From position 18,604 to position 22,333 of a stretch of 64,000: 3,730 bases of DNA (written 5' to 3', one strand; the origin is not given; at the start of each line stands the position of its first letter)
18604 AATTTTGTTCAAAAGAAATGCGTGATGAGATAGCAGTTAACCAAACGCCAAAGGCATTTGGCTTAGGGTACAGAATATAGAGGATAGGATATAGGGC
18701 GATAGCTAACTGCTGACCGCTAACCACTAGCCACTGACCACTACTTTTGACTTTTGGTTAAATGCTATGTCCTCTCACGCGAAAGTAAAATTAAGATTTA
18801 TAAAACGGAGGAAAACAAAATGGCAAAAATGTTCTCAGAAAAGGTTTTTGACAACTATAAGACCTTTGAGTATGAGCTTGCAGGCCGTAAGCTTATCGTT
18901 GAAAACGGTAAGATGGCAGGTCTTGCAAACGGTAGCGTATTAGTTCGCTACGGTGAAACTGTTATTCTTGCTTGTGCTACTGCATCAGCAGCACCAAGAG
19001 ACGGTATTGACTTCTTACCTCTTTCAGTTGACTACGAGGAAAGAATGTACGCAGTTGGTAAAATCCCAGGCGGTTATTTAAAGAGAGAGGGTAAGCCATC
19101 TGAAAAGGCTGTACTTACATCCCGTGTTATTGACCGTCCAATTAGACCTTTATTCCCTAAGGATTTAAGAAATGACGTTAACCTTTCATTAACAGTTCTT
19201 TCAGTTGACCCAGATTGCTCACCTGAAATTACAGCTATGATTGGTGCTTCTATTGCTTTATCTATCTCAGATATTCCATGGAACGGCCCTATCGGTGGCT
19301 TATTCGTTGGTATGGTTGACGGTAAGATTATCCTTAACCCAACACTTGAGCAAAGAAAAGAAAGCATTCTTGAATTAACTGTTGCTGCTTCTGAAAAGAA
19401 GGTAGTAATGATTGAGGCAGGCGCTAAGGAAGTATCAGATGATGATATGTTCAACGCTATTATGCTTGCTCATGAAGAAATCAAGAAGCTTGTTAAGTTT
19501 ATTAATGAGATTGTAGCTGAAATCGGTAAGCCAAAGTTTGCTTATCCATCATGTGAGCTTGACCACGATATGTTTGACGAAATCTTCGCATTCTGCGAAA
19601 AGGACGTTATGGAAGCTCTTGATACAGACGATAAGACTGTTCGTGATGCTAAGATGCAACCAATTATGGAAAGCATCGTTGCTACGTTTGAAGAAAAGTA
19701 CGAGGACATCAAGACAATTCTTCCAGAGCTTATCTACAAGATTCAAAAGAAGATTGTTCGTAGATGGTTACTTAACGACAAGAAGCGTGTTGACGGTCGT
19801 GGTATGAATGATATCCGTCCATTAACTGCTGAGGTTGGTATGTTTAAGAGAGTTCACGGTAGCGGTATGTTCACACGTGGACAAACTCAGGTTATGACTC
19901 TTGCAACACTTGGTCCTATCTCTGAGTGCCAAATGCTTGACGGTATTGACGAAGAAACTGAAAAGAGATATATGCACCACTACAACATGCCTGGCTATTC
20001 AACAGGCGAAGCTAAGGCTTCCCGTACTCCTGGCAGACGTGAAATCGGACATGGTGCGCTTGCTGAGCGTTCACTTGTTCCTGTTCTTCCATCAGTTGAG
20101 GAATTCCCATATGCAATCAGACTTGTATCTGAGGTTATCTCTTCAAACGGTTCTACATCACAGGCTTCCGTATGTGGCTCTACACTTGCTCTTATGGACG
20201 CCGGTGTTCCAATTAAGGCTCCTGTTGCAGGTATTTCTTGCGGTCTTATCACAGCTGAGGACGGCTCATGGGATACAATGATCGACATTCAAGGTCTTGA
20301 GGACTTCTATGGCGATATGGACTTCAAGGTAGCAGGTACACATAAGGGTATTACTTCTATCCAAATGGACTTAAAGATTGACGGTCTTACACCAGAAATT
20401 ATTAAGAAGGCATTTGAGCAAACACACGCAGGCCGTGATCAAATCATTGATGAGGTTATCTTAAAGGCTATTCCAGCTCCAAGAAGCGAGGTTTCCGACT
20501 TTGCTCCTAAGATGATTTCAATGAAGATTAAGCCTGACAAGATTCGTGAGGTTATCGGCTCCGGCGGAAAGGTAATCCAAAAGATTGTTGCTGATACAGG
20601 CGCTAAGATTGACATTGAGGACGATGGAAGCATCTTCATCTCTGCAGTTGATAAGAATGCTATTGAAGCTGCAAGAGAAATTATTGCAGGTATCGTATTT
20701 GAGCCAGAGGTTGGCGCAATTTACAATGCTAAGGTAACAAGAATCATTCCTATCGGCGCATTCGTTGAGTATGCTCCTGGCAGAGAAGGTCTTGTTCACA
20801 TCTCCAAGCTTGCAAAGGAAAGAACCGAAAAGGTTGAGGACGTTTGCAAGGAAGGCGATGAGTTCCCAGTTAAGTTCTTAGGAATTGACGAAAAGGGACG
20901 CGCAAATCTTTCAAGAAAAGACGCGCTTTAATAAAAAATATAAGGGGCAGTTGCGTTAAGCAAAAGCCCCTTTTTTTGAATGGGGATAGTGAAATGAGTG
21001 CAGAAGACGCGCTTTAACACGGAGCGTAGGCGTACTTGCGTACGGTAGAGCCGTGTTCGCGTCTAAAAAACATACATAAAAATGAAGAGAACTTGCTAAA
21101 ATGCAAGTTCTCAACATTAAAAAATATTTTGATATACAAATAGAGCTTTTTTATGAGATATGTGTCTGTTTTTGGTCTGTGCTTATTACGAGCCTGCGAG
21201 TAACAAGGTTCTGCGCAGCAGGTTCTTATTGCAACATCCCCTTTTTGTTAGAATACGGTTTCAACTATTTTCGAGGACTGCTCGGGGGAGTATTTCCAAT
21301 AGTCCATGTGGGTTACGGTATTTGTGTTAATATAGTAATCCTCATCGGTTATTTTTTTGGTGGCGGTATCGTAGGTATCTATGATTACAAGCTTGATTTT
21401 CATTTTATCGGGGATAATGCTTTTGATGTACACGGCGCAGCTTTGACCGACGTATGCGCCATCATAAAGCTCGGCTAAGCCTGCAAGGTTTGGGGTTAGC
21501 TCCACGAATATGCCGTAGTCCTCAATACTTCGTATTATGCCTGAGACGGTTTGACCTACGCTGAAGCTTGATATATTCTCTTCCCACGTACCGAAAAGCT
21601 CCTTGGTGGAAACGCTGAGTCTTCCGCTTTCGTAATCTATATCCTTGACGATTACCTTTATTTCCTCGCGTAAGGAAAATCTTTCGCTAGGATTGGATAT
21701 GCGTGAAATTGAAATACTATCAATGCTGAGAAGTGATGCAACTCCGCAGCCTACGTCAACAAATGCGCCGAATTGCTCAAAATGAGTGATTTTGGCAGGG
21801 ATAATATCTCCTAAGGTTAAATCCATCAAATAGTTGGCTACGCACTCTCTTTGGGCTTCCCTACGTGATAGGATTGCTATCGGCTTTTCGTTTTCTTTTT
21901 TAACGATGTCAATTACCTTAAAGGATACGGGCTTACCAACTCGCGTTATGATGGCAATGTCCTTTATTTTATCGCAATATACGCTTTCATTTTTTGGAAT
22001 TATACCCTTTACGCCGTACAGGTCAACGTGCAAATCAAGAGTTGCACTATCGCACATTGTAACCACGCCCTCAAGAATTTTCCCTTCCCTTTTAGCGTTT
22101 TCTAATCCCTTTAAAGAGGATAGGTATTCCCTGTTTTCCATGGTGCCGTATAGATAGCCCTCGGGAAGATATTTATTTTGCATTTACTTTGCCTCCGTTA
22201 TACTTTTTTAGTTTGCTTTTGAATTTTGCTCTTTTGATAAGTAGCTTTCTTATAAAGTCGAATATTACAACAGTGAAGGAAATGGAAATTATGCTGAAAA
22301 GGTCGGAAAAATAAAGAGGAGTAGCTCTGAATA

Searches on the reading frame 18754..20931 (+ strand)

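Call 77: search_protein_families(library=pfam, proteins=[window:18754-20931:+], max_evalue=0.00001)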
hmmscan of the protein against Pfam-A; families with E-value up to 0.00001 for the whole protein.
window:18754-20931:+ (725 aa): 5 families
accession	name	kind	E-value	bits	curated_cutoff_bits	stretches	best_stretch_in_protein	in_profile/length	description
PF01138.27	RNase_PH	-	7.6e-55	185.3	25.5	2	44-175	2-130/130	3' exoribonuclease family, domain 1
PF03725.20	RNase_PH_C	-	5e-19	68.5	20.8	1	179-241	2-66/67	3' exoribonuclease family, domain 2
PF00575.29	S1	-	2e-16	60.6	22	1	650-722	1-74/74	S1 RNA binding domain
PF03726.19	PNPase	-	1.4e-12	48.3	24.6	1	274-349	3-80/81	Polyribonucleotide nucleotidyltransferase, RNA binding domain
PF00013.35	KH_1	-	2.3e-10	40.5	21.5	1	588-644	2-64/66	KH domain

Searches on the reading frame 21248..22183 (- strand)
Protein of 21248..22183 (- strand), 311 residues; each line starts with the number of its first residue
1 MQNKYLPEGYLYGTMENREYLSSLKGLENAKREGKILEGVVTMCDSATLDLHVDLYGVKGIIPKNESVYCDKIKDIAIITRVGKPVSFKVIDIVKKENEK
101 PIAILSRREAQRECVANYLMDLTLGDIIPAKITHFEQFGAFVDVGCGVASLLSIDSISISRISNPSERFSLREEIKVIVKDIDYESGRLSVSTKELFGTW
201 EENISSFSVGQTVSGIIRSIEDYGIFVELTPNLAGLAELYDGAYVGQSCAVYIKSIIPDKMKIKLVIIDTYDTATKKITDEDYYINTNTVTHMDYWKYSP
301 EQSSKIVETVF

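Call 77: search_protein_families(library=pfam, proteins=[window:21248-22183:-], max_evalue=0.00001)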
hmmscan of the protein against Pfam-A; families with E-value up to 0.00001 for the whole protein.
window:21248-22183:- (311 aa): 1 family
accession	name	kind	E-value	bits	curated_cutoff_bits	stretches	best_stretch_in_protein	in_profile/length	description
PF00575.29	S1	-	4.8e-22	78.6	22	1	124-194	4-74/74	S1 RNA binding domain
